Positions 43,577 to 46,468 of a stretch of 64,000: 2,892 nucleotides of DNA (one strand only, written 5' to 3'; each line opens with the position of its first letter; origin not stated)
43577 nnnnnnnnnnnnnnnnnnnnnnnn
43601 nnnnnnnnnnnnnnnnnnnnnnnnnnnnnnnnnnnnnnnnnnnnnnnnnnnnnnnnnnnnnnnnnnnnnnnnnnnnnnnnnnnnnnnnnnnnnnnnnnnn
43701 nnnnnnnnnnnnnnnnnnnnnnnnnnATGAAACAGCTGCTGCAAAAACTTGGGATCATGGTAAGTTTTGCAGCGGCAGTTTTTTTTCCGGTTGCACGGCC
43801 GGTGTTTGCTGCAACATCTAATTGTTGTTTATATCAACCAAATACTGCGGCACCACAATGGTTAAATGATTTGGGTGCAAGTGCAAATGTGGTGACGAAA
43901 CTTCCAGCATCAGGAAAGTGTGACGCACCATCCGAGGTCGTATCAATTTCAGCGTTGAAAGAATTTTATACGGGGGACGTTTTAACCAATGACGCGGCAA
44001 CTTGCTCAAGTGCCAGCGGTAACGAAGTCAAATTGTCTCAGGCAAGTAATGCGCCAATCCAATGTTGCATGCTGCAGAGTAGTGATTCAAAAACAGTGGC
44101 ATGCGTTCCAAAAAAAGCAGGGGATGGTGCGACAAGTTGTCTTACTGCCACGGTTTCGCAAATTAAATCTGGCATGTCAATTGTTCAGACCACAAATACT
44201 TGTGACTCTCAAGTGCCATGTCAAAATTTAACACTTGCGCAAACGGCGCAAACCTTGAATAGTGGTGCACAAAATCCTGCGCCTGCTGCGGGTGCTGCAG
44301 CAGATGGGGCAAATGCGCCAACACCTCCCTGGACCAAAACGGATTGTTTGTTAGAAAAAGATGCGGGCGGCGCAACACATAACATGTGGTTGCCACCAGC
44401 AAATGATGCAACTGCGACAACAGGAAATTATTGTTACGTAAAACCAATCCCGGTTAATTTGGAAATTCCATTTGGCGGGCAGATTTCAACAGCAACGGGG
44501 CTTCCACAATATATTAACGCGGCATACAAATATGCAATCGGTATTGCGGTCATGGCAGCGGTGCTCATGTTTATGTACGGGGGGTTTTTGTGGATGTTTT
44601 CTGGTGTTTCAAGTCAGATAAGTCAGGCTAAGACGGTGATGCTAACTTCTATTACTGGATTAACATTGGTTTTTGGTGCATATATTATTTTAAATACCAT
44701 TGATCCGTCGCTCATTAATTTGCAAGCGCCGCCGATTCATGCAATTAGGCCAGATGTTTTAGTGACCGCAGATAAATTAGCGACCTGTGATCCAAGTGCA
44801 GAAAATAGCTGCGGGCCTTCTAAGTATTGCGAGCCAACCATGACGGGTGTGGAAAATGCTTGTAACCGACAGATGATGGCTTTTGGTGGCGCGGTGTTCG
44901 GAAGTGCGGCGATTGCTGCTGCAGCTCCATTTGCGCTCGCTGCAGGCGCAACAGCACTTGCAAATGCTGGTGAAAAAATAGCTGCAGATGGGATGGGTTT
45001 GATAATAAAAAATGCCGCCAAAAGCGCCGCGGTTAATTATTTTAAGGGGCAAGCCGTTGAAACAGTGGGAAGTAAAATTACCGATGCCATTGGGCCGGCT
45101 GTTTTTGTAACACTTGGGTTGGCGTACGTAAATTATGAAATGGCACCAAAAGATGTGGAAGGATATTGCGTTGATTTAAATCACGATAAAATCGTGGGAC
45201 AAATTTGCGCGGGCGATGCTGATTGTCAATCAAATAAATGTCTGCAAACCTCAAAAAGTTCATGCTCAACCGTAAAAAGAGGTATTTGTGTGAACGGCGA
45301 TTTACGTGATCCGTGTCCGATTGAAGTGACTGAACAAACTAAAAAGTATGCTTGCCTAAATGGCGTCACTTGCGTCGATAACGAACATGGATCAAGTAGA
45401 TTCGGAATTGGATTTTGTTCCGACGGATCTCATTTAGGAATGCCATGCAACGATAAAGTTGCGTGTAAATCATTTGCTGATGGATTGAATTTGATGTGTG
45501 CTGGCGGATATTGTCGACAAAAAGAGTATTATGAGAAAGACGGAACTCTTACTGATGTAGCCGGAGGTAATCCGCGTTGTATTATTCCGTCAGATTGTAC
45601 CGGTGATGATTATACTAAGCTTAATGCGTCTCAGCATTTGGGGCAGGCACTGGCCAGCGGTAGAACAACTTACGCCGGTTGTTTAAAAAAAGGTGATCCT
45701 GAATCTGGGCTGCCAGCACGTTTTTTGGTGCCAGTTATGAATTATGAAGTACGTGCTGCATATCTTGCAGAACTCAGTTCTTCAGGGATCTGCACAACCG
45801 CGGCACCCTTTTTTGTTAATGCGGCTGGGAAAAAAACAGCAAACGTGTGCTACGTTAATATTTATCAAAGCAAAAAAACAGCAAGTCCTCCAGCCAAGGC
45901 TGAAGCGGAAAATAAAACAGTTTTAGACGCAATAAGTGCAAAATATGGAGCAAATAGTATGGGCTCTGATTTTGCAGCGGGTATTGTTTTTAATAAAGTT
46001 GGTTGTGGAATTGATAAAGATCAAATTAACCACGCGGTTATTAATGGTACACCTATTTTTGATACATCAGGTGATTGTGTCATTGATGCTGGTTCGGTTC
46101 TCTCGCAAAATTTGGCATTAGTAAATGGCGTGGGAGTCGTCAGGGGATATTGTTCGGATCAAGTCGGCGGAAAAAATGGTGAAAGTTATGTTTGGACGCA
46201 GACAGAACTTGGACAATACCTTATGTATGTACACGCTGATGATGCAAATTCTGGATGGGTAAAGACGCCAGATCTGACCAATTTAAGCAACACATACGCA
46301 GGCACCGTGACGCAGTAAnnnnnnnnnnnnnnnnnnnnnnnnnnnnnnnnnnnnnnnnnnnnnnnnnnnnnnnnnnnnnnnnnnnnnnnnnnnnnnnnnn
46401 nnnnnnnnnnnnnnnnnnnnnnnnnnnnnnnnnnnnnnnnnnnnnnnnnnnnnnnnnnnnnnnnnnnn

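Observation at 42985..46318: Membrane-anchored DsbA-like protein with CPFT active site directly upstream of an 870-aa extracellular protein carrying >50 cysteines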

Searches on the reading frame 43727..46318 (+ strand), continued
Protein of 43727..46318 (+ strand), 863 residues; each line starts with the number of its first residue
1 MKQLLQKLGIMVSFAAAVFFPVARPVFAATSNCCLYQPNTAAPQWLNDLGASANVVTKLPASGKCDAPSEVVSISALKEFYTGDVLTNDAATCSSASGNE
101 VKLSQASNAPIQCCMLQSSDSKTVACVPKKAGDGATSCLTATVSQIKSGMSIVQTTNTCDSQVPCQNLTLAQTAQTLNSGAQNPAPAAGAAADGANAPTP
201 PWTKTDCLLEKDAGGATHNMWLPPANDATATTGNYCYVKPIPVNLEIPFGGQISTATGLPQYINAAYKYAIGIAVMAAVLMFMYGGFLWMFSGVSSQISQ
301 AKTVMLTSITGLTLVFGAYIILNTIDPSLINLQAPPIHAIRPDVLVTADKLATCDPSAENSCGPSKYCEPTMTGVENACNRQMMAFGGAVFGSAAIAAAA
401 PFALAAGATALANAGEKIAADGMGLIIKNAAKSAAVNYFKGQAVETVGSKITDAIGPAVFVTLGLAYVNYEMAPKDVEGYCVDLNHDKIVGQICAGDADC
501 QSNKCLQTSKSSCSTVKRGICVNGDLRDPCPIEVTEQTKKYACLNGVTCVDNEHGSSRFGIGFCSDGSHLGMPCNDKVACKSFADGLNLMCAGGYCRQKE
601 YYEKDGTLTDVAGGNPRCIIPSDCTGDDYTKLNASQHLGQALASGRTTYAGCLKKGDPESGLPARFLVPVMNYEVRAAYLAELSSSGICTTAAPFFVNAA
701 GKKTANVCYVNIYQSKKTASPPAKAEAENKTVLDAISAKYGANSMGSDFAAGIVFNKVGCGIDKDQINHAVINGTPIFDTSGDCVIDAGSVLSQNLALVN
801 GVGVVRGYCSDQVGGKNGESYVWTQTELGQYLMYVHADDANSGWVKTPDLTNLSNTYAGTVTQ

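Call 108: search_protein_families(library=pfam, proteins=[L102:2702-5014:+, L102:792-2042:+, L102:5004-6182:+, L102:2044-2715:+], max_evalue=0.01)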
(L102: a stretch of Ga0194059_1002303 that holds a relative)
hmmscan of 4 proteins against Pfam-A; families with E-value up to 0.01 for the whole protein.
L102:2702-5014:+ (770 aa): 2 families
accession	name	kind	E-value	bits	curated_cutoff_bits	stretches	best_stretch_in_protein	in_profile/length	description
PF18895.5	T4SS_pilin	-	9.3e-09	35.7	26.6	1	435-501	6-71/71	Type IV secretion system pilin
PF13539.11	Peptidase_M15_4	-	2e-05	25.5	25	1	653-762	8-70/70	D-alanyl-D-alanine carboxypeptidase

L102:792-2042:+ (416 aa): 3 families
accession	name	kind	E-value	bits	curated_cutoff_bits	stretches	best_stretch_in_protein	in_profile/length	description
PF07676.18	PD40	-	0.0005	20.4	20.9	0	235-255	16-35/38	WD40-like Beta Propeller Repeat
PF24797.1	Beta-prop_WDR35_TULP_N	-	0.0077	15.8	80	0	128-178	143-193/332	WDR35/TULP4 N-terminal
PF23414.1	Beta-prop_EML_2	-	0.0096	15.8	90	0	132-196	30-99/266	Echinoderm microtubule-associated protein second beta-propeller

L102:5004-6182:+ (392 aa): 1 family
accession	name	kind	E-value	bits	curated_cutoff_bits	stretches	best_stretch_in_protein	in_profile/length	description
PF07907.16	YibE_F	-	3.8e-58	197.3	27.2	1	131-372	1-240/241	YibE/F-like protein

L102:2044-2715:+ (223 aa): 4 families
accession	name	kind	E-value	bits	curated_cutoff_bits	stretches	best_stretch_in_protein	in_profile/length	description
PF13462.12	Thioredoxin_4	-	1.2e-21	78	23.2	1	50-211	4-163/165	Thioredoxin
PF01323.26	DSBA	-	2.2e-12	47.6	25.6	1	62-207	1-186/191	DSBA-like thioredoxin domain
PF13098.12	Thioredoxin_2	-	0.0073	17.1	27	0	63-208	9-101/104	Thioredoxin-like domain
PF13743.12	Thioredoxin_5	-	0.0079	16.4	27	0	140-196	109-166/186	Thioredoxin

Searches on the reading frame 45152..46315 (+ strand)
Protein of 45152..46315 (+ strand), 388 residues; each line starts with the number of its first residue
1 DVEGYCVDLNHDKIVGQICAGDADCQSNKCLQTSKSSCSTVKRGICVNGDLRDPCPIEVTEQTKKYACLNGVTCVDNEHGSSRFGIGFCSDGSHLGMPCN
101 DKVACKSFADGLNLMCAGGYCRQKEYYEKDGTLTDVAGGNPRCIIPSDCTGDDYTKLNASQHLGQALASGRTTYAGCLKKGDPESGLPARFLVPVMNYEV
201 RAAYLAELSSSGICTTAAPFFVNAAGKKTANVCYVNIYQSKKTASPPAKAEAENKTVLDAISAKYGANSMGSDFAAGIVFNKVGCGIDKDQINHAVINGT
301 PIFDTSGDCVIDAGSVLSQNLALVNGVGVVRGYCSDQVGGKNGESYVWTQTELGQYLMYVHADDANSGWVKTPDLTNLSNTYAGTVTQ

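Call 94: predict_structure(alignment_id=A6)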
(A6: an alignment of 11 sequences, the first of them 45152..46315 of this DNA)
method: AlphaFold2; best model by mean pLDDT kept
length: 388 residues; sequences in the alignment: 11
mean_pLDDT: 71.6   pTM: 0.74
mean pLDDT of the five models: 71.6, 70.2, 70.1, 69.0, 62.4
residues with pLDDT >= 90: 30; 70-90: 190; 50-70: 124; < 50: 44
segments of 3 or more residues with pLDDT < 50: 1-9, 36-40, 164-170, 242-246, 293-301, 384-388
pLDDT, mean of each block of 10 residues (from residue 1): 42 73 85 56 77 86 88 83 81 88 79 85 88 82 83 65 48 76 78 68 67 84 79 84 48 64 61 70 74 47 67 63 69 73 65 76 75 65 42
secondary structure, 60 per line:
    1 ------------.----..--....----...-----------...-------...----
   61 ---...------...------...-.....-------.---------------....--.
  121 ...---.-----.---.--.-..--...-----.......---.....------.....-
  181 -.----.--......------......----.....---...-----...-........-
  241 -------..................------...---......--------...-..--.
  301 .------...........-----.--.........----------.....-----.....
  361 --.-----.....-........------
elements in order: E30-32 E44-46 E54-56 E73-75 E86-90 E114-117 E120-123 H154-160 H164-168 E175-179 E190-195 H202-207 E212-216 E220-222 E228-230 E232-239 H248-265 E278-283 E308-312 H313-318 E327-335 E346-350 E356-360 E369-373 H375-382
